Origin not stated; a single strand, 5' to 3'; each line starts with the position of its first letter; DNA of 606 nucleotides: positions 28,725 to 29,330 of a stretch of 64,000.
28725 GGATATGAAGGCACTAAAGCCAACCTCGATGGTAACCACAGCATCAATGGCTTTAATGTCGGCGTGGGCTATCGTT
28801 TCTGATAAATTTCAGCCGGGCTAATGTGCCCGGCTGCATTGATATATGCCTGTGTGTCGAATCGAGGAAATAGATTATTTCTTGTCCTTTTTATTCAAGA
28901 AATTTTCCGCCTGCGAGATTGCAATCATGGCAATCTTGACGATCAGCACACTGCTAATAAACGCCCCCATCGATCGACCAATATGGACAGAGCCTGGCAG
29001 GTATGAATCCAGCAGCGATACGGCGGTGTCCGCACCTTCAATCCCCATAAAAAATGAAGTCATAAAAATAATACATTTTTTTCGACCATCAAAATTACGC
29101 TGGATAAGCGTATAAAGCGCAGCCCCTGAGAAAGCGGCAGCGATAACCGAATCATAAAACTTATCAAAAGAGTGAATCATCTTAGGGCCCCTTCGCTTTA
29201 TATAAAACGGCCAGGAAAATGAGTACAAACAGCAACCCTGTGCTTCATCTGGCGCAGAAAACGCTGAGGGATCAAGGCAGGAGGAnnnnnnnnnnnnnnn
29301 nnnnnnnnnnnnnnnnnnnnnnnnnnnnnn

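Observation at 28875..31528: Holin-coupled, signal-peptide-less GH18 chitinase with a divergent LysR regulator (type 10 secretion-like islet) replacing xylE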

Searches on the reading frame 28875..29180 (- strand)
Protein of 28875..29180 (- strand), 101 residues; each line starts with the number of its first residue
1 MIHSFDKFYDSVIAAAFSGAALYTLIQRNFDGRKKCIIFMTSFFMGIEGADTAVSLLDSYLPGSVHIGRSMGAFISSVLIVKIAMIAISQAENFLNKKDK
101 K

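Call 3: search_protein_families(library=pfam, proteins=[window:28875-29180:-], max_evalue=0.1)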
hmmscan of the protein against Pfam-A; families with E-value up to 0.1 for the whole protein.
window:28875-29180:- (101 aa): 1 family
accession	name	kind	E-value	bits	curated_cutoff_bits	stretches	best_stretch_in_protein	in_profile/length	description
PF16931.10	Phage_holin_8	-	6.5e-10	39.6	26.4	1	11-94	29-110/121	Putative phage holin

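Call 4: search_protein_families(library=ncbifam, proteins=[window:28875-29180:-], max_evalue=0.1)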
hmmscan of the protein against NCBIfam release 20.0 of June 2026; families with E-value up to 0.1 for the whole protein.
window:28875-29180:- (101 aa): 1 family
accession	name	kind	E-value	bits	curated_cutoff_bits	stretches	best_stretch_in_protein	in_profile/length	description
NF052610.1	macro_16_ester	equivalog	0.057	12.7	420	1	47-84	78-116/281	alpha/beta fold macrolide esterase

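Call 5: search_protein_families(library=phrogs, proteins=[window:28875-29180:-], max_evalue=0.1)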
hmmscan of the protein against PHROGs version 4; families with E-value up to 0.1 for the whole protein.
window:28875-29180:- (101 aa): 1 family
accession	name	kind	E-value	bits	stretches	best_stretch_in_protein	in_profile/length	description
phrog_198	-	lysis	4.9e-16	59.8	1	11-96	29-113/125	holin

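Call 12: find_homologous_proteins(query=window:28875-29180:-)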
Query window:28875-29180:- (101 aa): 5 proteins with E <= 0.001 among 7 candidates.
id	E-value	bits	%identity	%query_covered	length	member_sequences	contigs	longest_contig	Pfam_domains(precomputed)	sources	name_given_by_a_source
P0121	8.9e-55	200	97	100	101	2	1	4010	PF16931.11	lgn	-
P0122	1.7e-42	161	83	98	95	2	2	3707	PF16931.11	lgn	-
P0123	6.6e-36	140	69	97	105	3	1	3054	PF16931.11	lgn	-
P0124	3.4e-30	122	63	100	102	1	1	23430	PF16931.11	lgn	-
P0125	3.0e-29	119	64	94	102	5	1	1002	PF16931.11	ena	-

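Call 24: search_dna_similar(query=window:28875-29180:-, collection=phages, mode=protein, max_evalue=0.01, max_rows=25)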
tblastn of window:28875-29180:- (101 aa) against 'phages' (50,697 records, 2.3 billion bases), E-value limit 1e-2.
Records with a match: 3; places in all: 3; records where one place covers at least 80% of the query: 3.
Best place of each record, by identity: <60% 3.
By first word of the organism name: Enterobacter 2; Edwardsiella 1.
By host as written in the record: Enterobacter cloacae 2; Edwardsiella piscicida 1.
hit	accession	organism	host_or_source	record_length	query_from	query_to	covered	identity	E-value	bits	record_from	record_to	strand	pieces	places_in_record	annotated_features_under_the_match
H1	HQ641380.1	Enterobacter phage EcP1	Enterobacter cloacae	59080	10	99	89%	30.2%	2e-4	44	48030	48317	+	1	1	hypothetical protein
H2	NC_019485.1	Enterobacter phage EcP1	Enterobacter cloacae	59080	10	99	89%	30.2%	2e-4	44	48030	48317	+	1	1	holin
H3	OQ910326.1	Edwardsiella phage EPP-1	Edwardsiella piscicida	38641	12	93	81%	32.9%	1e-7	53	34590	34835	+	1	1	hypothetical protein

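Call 25: get_annotated_region(hit=H2, flank=2500)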
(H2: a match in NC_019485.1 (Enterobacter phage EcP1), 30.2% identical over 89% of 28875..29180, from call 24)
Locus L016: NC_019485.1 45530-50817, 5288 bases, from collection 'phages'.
description: Enterobacter phage EcP1, complete genome.
organism: Enterobacter phage EcP1 (NCBI taxid 942016)
taxonomy: Viruses; Duplodnaviria; Heunggongvirae; Uroviricota; Caudoviricetes; Schitoviridae; Eceepunavirus; Eceepunavirus EcP1
host: Enterobacter cloacae; source: -; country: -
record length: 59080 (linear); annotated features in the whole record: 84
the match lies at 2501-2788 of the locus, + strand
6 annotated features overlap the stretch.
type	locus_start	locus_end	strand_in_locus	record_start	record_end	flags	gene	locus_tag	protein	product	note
CDS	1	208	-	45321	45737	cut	-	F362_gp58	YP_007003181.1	hypothetical protein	similar to gp58 of Enterobacteria phage N4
CDS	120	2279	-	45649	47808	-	-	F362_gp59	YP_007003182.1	portal protein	similar to gp59 of Enterobacteria phage N4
CDS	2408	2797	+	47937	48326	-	-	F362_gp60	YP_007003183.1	holin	similar to putative phage transmembrane protein of Edwardsiella tarda FL6-60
CDS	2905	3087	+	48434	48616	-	-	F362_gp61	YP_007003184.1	holin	-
CDS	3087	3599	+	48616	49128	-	-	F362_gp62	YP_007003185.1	bacteriophage lysis protein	similar to bacteriophage lysis protein of Providencia rettgeri DSM 1131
CDS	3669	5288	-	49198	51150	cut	-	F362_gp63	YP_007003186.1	tail spike protein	similar to tail spike protein of Salmonella phage Vi01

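Call 26: get_annotated_region(hit=H3, flank=2500)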
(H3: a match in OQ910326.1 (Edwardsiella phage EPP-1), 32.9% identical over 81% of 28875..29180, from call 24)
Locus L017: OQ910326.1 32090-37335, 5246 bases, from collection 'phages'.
description: Edwardsiella phage EPP-1, complete genome.
organism: Edwardsiella phage EPP-1 (NCBI taxid 3056366)
taxonomy: Viruses; Duplodnaviria; Heunggongvirae; Uroviricota; Caudoviricetes
host: Edwardsiella piscicida; source: aquaculture wastewater using double layer agar method; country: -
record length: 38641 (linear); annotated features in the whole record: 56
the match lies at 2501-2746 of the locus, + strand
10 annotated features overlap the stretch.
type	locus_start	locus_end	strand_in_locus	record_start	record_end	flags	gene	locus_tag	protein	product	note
CDS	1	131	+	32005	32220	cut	lexA_2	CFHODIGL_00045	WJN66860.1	repressor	LexA repressor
CDS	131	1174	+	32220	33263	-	-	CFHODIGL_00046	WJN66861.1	hypothetical protein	-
CDS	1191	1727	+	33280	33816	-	-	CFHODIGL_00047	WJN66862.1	hypothetical protein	-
CDS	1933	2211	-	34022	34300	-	-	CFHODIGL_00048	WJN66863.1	hypothetical protein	-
CDS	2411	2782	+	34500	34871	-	-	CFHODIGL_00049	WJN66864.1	hypothetical protein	-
CDS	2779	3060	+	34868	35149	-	-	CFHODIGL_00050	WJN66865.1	hypothetical protein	-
CDS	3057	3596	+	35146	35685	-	-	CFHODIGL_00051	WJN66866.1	hypothetical protein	-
CDS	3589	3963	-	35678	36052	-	-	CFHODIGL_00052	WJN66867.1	hypothetical protein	-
CDS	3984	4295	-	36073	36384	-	-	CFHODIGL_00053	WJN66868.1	hypothetical protein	-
CDS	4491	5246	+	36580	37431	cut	-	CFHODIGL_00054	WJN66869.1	hypothetical protein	-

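Call 33: search_protein_representatives(alignment_id=A2)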
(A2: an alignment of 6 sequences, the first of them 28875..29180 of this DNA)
Query: 6 sequences, 102 profile positions. Proteins with E-value up to 0.001 (for the whole library): 104; up to 1e-10: 19; up to 1e-30: 0. The best 104 are listed.
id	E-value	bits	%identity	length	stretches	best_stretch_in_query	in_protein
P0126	2.5e-30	120.5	-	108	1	1-101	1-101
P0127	4.3e-29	116.5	-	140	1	1-100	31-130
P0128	6.4e-24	99.9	-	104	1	1-99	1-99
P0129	3.5e-21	91.1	-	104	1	1-99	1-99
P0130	3.9e-20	87.8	-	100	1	11-98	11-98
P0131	1.1e-19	86.3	-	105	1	1-100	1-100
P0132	1.1e-18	83.2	-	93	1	5-94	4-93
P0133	1.3e-17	79.6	-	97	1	1-97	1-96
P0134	1.6e-15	72.9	-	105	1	12-100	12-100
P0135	3.0e-15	72.1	-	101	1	6-95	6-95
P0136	3.1e-15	72.0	-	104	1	13-100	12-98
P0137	9.6e-15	70.5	-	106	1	12-100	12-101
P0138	2.5e-14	69.1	-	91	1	9-94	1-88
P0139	2.1e-13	66.2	-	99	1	1-84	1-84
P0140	2.2e-13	66.1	-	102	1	13-97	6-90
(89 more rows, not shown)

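Call 37: find_related_loci(query=A4, collection=genome_contigs, flank=10000)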
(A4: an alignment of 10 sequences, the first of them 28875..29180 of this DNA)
Query A4 (101 aa) in genome_contigs; peptide patterns used: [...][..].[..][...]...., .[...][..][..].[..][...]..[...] (x = any residue, [..] = any of these).
262 stretches matched a pattern, but none encodes a relative of the query by tblastn (E <= 1e-3).

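Call 40: find_homologous_proteins(query=A5, max_evalue=0.001)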
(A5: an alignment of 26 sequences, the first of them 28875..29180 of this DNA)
Query A5 (26 sequences) (101 aa, profile of the alignment): 48 proteins with E <= 0.001 among 3525 candidates.
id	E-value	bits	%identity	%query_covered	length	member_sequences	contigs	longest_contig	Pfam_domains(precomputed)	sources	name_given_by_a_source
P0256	6.3e-36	140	51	99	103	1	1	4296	PF16931.11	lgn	-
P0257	1.8e-35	139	52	92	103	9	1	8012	PF16931.11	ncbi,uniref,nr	ncbi:putative holin [Enterobacter asburiae]|uniref:putative holin n=1 Tax=Enterobacter asburiae TaxI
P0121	3.1e-35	138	97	100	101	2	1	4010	PF16931.11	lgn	-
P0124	9.7e-35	136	63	100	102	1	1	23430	PF16931.11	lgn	-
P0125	4.3e-34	134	64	94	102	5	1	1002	PF16931.11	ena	-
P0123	1.4e-33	132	69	97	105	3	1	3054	PF16931.11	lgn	-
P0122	2.1e-33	132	83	98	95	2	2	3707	PF16931.11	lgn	-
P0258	7.4e-33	130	43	87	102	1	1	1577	PF16931.11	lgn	-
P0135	1.8e-32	129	39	73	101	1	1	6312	PF16931.11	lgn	-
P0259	3.3e-32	128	36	85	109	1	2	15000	PF16931.11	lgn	-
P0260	5.3e-32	127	34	88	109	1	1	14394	PF16931.11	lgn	-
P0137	1.9e-31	126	36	86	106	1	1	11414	PF16931.11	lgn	-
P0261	2.3e-31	125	35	88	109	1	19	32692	PF16931.11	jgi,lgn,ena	-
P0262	3.1e-31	125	42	87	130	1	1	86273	PF16931.11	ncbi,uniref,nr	ncbi:hypothetical protein CD006_26360 [Enterobacter sp. 10-1]|uniref:putative holin n=1 Tax=Raoultel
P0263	2.5e-30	122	44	92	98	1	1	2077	PF16931.11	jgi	-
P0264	6.0e-30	121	38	88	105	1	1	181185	PF16931.11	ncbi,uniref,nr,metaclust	ncbi:putative holin [Pantoea sp. OXWO6B1]|uniref:putative holin n=1 Tax=Pantoea sp. OXWO6B1 TaxID=18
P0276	1.3e-28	116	43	90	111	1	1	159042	PF16931.11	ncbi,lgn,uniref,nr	ncbi:putative holin [Serratia liquefaciens]|uniref:Uncharacterized protein n=1 Tax=Serratia liquefac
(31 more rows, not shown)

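Call 41: find_encoding_contigs(protein=P0257, flank=8000, max_places=2)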
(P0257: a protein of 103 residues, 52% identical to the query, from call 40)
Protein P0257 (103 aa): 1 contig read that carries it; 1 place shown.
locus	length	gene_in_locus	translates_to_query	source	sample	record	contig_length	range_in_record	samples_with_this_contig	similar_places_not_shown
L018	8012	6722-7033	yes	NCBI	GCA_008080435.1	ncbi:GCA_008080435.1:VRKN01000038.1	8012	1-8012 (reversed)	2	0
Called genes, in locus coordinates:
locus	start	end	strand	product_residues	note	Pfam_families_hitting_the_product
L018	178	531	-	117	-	PF13698:DUF4156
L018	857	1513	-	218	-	PF08242:Methyltransf_12, PF13649:Methyltransf_25 (weak)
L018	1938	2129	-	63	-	PF05930:Phage_AlpA, PF12728:HTH_17 (weak)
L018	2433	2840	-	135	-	-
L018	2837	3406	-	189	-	PF13274:SocA_Panacea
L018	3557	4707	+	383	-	PF01527:HTH_Tnp_1, PF13384:HTH_23, PF13518:HTH_28 (weak), PF13551:HTH_29 (faint), PF13276:HTH_21, PF00665:rve, PF13683:rve_3, PF13333:rve_2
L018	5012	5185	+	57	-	-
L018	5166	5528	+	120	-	PF00872:Transposase_mut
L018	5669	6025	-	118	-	PF12146:Hydrolase_4 (weak)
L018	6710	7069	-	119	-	-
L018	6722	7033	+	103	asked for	PF16931:Phage_holin_8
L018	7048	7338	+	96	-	PF05449:Phage_holin_3_7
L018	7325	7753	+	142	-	PF00959:Phage_lysozyme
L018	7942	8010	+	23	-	?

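Call 42: find_encoding_contigs(protein=P0264, flank=8000, max_places=2)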
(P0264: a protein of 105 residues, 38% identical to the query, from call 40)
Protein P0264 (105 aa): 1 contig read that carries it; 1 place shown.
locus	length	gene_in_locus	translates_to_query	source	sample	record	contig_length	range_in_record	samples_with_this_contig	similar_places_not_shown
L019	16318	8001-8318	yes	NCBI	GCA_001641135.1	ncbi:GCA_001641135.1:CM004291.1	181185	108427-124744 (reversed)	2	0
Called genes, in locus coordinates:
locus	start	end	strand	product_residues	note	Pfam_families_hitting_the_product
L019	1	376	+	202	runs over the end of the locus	PF00419:Fimbrial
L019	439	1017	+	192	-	PF00419:Fimbrial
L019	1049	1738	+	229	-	PF00345:PapD_N, PF02753:PapD_C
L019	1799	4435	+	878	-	PF13954:PapC_N, PF00577:Usher, PF13953:PapC_C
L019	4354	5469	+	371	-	PF00419:Fimbrial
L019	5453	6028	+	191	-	PF00419:Fimbrial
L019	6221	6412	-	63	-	-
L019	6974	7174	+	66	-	PF02387:IncFII_repA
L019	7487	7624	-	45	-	-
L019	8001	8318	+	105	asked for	PF16931:Phage_holin_8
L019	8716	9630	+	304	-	-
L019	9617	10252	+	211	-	PF13489:Methyltransf_23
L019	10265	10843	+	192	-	PF01973:MptE-like (faint)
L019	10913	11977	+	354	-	PF02369:Big_1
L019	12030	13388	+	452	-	-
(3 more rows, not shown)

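Call 43: find_encoding_contigs(protein=P0276, flank=8000, max_places=2)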
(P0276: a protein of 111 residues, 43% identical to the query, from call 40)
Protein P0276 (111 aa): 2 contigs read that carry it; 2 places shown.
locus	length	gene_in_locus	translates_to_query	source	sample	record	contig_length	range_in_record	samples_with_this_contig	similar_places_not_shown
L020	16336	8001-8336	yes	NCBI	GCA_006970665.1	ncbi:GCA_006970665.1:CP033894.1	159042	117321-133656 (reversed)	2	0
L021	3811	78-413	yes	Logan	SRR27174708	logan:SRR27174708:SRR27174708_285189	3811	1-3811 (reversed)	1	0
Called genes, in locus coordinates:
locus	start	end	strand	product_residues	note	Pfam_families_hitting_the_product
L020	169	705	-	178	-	PF27200:YjaZ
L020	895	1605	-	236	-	PF00589:Phage_integrase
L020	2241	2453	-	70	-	-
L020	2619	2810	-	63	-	PF24806:DUF7706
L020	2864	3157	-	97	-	-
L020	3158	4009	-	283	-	PF06564:CBP_BcsQ (faint), PF10609:ParA, PF13614:AAA_31, PF00142:Fer4_NifH, PF01656:CbiA, PF09140:MipZ (weak)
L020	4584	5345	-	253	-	PF01695:IstB_IS21, PF05673:DUF815 (weak), PF00308:Bac_DnaA (weak)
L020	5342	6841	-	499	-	PF27155:Y4rL_C, PF22483:Mu-transpos_C_2 (weak)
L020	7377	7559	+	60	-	-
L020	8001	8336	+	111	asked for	PF16931:Phage_holin_8 (weak)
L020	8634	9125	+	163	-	PF03245:Phage_lysis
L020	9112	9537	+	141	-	PF00959:Phage_lysozyme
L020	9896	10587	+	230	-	PF03050:DDE_Tnp_IS66 (weak), PF13610:DDE_Tnp_IS240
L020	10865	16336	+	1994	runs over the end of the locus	PF03538:VRP1, PF20220:ABC_toxin_N, PF18413:Neuraminidase, PF18276:TcA_TcB_BD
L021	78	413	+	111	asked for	PF16931:Phage_holin_8 (weak)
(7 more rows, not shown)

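Call 44: search_dna_similar(query=window:28875-29180:-, collection=plasmids, mode=protein, max_evalue=0.001, max_rows=30)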
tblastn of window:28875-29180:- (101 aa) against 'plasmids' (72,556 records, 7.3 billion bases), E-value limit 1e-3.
Records with a match: 56; places in all: 59; records where one place covers at least 80% of the query: 54.
Best place of each record, by identity: <60% 56.
By first word of the organism name: Serratia 48; Pantoea 4; Enterobacter 3; Edwardsiella 1.
By predicted mobility (MOB-suite, as given by PLSDB): conjugative 48; non-mobilizable 5; mobilizable 3.
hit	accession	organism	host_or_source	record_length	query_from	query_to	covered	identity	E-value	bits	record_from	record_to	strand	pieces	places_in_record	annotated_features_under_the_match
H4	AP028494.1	Serratia marcescens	-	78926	1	95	94%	48.4%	6e-22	95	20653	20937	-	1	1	hypothetical protein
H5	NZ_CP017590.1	Pantoea stewartii subsp. stewartii DC283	Zea mays,Strain was received from ...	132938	1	100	99%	45.0%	5e-19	87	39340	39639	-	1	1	putative holin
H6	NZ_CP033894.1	Serratia liquefaciens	Stachytarpheta glabra,Flower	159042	5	92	87%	43.2%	1e-14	75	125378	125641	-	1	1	putative holin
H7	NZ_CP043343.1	Enterobacter huaxiensis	Homo sapiens,Pure Culture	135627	9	97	88%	41.1%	4e-12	67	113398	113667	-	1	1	putative holin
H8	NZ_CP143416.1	Pantoea agglomerans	Phaseolus vulgaris,cell ...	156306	11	99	88%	39.3%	2e-11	65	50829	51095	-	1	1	putative holin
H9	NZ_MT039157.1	Serratia entomophila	-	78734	1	92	91%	37.0%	3e-15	76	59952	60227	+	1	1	putative holin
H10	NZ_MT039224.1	Serratia proteamaculans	-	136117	1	92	91%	37.0%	3e-15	76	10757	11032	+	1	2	putative holin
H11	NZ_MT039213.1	Serratia proteamaculans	-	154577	1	92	91%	37.0%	3e-15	76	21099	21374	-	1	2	putative holin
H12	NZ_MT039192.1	Serratia proteamaculans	-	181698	1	92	91%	37.0%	3e-15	76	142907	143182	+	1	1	putative holin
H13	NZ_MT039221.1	Serratia proteamaculans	-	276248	1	92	91%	37.0%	3e-15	76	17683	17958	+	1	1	putative holin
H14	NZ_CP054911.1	Pantoea ananatis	-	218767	11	101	90%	37.0%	4e-8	56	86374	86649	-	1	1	putative holin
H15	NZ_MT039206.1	Serratia proteamaculans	-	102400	1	92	91%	35.9%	1e-14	75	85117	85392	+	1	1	putative holin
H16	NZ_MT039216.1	Serratia proteamaculans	-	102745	1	92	91%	35.9%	1e-14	75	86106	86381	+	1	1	putative holin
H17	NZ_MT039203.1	Serratia proteamaculans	-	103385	1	92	91%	35.9%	1e-14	75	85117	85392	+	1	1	putative holin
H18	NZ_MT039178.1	Serratia proteamaculans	-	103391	1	92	91%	35.9%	1e-14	75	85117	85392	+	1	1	putative holin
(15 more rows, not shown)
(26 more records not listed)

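Call 45: get_annotated_region(hit=H4, flank=6000)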
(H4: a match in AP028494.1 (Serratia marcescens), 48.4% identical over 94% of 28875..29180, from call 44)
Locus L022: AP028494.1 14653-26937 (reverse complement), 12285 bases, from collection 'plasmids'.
description: Serratia marcescens E06 plasmid pE06 DNA, complete sequence
organism: Serratia marcescens (NCBI taxid 615)
taxonomy: Bacteria; Pseudomonadota; Gammaproteobacteria; Enterobacterales; Yersiniaceae; Serratia; Serratia marcescens
host: -; source: -; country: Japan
typing (MOB-suite, as given by PLSDB): mobilizable; replicon rep_cluster_1057; relaxase MOBP
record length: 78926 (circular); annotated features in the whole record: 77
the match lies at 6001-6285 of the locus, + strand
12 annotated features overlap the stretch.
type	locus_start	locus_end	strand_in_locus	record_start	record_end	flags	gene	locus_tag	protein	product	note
CDS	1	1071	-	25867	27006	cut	-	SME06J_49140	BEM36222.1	transposase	-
CDS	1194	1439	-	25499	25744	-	-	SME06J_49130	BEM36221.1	hypothetical protein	-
CDS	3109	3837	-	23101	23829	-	-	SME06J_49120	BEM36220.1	hypothetical protein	-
CDS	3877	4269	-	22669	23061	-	-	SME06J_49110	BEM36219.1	hypothetical protein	-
CDS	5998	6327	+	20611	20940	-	-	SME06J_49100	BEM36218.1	hypothetical protein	-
CDS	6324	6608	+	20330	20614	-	-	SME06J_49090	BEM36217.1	hypothetical protein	-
CDS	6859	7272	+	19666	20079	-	-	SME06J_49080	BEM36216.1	hypothetical protein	-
CDS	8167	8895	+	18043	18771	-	-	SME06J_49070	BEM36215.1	hypothetical protein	-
CDS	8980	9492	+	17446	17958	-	-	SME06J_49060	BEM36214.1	hypothetical protein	-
CDS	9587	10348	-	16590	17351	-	-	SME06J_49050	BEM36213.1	hypothetical protein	-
CDS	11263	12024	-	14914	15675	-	-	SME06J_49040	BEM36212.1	hypothetical protein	-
CDS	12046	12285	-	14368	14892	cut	-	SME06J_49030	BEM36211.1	hypothetical protein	-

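Call 46: get_annotated_region(hit=H5, flank=6000)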
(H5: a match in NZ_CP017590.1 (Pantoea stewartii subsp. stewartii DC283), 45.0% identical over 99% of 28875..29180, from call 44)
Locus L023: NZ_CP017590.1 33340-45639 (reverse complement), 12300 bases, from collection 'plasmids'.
description: Pantoea stewartii subsp. stewartii DC283 plasmid pDSJ09, complete sequence
organism: Pantoea stewartii subsp. stewartii DC283 (NCBI taxid 660596)
taxonomy: Bacteria; Pseudomonadota; Gammaproteobacteria; Enterobacterales; Erwiniaceae; Pantoea; Pantoea stewartii; Pantoea stewartii subsp. stewartii DC283
host: -; source: Zea mays,Strain was received from Susanne von Bodman laboratory in University of Connecticut; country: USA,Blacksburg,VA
typing (MOB-suite, as given by PLSDB): conjugative; replicon IncFII,IncFII,rep_cluster_2183; relaxase MOBF; mating-pair formation MPF_T
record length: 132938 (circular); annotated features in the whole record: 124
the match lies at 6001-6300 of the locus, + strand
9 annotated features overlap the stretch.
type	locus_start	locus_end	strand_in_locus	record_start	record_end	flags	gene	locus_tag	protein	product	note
CDS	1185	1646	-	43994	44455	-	-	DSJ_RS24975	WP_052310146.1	hypothetical protein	-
CDS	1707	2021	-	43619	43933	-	-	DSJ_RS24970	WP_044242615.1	hypothetical protein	-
CDS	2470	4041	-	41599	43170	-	-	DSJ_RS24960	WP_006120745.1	IS66 family transposase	-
CDS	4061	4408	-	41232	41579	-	tnpB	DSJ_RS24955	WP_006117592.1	IS66 family insertion sequence element accessory protein TnpB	-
CDS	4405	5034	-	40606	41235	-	tnpA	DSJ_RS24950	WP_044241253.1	IS66-like element accessory protein TnpA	GO:0006313 - DNA transposition [Evidence IEA]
CDS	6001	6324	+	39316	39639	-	-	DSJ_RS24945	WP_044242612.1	putative holin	-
CDS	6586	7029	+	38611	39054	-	-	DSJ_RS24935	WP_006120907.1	lysozyme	-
CDS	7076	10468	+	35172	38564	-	-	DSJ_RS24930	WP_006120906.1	hypothetical protein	-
CDS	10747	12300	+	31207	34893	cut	-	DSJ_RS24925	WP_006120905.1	RHS repeat protein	-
